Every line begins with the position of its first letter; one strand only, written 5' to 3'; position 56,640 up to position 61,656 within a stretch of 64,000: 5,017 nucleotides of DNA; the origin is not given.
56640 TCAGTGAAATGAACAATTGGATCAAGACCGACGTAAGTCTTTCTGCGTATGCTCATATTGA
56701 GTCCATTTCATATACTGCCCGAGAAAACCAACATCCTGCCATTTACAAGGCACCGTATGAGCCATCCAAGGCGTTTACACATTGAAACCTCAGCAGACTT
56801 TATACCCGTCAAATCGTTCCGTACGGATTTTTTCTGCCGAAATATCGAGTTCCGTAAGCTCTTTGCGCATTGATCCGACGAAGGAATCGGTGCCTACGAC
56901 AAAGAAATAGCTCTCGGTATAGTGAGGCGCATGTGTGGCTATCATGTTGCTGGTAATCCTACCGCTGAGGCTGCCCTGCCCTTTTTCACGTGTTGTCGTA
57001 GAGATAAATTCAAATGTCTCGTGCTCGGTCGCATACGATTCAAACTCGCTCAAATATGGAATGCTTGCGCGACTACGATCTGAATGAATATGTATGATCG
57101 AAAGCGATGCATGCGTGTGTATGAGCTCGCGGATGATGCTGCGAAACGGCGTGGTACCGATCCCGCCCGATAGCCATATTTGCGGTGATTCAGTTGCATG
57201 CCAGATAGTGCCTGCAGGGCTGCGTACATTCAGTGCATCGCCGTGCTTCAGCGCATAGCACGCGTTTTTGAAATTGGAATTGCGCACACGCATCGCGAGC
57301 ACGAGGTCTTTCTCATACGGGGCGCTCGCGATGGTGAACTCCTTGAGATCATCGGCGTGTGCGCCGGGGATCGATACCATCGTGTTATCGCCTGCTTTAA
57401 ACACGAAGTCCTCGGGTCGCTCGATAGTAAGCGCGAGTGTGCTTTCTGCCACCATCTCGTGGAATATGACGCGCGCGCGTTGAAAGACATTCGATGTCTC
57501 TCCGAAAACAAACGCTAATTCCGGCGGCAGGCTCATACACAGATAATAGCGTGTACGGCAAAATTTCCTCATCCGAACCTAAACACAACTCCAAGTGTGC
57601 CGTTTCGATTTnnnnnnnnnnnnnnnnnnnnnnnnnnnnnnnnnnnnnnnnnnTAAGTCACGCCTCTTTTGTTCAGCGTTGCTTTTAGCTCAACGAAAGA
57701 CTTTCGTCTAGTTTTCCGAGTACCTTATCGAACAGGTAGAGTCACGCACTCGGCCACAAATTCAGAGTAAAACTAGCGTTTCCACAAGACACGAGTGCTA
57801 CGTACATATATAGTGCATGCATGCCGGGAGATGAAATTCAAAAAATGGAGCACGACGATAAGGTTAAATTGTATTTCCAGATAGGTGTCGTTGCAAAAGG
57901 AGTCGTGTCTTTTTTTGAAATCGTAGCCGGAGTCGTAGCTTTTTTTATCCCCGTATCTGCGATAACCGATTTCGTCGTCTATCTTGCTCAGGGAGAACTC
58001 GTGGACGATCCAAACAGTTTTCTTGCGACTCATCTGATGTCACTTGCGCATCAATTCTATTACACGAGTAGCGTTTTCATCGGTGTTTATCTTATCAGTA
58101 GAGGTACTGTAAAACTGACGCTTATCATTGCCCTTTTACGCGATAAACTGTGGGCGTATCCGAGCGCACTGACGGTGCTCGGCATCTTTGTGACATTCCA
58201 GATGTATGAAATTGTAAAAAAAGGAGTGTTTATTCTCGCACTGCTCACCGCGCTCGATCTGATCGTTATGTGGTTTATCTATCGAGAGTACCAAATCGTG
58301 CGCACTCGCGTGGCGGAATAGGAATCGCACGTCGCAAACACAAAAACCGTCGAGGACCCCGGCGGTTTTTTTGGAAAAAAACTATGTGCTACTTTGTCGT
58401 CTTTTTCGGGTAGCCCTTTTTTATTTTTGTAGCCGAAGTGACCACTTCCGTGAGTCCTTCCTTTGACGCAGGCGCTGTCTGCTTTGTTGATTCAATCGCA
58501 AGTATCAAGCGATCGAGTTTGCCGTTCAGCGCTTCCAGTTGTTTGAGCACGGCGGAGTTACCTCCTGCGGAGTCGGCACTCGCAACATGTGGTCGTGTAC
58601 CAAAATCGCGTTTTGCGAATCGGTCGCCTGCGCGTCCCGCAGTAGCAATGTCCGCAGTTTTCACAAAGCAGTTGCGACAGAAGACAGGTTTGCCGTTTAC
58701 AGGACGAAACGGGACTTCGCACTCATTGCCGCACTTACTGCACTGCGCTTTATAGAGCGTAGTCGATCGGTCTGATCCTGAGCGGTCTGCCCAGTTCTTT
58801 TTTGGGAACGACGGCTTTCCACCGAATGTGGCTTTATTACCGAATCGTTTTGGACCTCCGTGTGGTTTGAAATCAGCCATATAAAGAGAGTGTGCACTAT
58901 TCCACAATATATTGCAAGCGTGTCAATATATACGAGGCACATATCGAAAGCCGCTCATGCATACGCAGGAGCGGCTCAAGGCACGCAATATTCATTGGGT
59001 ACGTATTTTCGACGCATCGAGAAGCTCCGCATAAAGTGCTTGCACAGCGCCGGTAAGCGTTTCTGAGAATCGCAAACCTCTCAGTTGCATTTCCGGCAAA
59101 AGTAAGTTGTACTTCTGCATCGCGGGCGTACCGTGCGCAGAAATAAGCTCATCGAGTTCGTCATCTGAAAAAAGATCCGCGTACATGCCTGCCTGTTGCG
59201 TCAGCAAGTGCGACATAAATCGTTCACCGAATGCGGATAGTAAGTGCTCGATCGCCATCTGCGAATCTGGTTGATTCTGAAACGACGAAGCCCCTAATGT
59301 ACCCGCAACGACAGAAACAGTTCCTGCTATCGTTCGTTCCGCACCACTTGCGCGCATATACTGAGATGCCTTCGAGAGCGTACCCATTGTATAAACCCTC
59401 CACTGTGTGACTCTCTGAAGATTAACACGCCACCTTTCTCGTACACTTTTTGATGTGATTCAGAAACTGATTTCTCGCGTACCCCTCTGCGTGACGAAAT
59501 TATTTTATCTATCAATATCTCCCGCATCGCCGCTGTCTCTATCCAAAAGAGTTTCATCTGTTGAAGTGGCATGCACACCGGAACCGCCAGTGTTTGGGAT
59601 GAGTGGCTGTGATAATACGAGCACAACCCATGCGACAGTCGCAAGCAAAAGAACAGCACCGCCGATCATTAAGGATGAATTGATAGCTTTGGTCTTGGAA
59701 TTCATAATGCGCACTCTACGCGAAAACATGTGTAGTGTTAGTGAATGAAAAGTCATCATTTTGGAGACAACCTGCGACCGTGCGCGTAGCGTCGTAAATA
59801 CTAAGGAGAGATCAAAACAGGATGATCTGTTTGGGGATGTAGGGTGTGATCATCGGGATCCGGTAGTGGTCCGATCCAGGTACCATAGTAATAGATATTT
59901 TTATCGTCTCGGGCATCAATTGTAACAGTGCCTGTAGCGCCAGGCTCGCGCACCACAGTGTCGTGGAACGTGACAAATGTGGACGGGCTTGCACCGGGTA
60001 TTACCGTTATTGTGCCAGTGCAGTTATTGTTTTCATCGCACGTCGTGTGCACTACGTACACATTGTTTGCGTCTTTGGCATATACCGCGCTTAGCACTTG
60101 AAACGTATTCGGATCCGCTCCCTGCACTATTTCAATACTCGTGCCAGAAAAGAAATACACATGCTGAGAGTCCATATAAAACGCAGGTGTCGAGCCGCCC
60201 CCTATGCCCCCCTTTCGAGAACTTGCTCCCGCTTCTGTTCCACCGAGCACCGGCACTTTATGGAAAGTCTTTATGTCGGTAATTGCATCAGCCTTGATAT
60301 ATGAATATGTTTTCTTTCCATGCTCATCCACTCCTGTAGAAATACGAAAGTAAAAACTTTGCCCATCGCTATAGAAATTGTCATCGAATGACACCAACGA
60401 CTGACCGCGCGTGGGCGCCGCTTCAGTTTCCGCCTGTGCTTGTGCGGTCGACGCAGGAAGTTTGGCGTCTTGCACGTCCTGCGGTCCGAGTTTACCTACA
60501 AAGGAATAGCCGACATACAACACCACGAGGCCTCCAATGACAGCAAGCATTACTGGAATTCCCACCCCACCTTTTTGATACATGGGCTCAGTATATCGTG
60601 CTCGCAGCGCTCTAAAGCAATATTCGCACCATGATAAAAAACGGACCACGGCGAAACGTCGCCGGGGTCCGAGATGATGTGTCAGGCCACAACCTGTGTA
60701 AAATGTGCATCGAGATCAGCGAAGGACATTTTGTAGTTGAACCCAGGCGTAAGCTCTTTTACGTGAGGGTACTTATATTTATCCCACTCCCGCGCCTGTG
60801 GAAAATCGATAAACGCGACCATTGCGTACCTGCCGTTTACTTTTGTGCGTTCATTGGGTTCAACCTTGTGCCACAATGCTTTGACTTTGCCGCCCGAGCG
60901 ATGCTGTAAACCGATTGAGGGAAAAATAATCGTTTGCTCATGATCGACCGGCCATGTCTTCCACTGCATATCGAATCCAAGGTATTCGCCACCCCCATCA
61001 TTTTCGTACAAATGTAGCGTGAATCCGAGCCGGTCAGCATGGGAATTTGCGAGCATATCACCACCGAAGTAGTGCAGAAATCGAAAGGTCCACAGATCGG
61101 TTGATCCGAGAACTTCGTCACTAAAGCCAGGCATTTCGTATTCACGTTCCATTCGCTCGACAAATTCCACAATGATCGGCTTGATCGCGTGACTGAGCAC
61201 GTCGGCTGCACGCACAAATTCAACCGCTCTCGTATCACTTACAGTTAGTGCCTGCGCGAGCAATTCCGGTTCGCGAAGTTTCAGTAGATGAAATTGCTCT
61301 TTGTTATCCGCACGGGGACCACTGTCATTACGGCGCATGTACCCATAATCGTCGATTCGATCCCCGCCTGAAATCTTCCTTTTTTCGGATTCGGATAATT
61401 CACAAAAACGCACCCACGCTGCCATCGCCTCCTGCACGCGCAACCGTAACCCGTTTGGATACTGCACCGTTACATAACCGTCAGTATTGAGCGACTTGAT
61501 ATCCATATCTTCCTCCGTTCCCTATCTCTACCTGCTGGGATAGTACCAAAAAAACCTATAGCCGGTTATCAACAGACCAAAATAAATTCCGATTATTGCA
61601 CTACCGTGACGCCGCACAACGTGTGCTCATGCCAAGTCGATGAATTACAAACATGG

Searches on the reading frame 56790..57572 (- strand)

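Call 44: search_protein_families(library=pfam, proteins=[window:56790-57572:-], max_evalue=0.001)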
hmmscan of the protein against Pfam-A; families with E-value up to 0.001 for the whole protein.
window:56790-57572:- (260 aa): 1 family
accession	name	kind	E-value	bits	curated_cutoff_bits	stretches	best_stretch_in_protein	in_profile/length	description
PF00175.26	NAD_binding_1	-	6.4e-10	40.1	22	1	134-236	2-108/109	Oxidoreductase NAD-binding domain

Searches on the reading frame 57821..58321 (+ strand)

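Call 44: search_protein_families(library=pfam, proteins=[window:57821-58321:+], max_evalue=0.001)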
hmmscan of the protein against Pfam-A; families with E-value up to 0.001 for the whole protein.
window:57821-58321:+ (166 aa): 1 family
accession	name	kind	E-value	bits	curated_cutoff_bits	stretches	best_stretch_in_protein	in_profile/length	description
PF09900.14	DUF2127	-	3e-23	83.1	24.3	1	19-157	2-140/140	Predicted membrane protein (DUF2127)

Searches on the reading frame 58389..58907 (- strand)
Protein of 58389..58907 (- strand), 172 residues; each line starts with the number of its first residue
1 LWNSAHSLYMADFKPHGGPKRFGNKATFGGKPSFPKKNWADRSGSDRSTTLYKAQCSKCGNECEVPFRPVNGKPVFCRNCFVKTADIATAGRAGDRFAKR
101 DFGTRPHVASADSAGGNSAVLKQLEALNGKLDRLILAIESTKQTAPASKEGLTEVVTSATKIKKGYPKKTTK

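Call 84: search_protein_families(library=pfam, proteins=[window:58389-58907:-], max_evalue=0.001)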
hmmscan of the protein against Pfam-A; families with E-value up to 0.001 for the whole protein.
window:58389-58907:- (172 aa): 1 family
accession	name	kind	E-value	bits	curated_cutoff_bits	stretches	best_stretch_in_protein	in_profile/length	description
PF23477.1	zf_Tbcl_2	-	3.1e-14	52.8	27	1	51-83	3-35/37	Probable treble clef zinc finger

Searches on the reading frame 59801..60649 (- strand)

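Call 44: search_protein_families(library=pfam, proteins=[window:59801-60649:-], max_evalue=0.001)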
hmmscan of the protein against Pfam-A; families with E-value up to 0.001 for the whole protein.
window:59801-60649:- (282 aa): 1 family
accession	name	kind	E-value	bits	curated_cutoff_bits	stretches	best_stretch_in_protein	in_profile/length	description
PF13644.11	DKNYY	-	1.3e-07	32.7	25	1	157-254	1-78/141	DKNYY family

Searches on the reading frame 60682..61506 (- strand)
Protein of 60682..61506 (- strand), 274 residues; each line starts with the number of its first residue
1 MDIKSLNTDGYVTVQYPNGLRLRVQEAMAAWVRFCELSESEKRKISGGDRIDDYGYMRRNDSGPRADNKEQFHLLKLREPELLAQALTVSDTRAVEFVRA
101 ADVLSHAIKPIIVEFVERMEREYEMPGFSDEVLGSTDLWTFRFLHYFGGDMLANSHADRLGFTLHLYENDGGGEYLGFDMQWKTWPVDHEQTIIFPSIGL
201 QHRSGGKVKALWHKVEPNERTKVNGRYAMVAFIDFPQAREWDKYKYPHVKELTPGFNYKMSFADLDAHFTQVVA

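Call 44: search_protein_families(library=pfam, proteins=[window:60682-61506:-], max_evalue=0.001)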
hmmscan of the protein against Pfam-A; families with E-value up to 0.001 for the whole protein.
window:60682-61506:- (274 aa): 1 family
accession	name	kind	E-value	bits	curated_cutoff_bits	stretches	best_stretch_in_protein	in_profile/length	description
PF03171.26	2OG-FeII_Oxy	-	9.1e-05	23.2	23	1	154-233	23-99/101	2OG-Fe(II) oxygenase superfamily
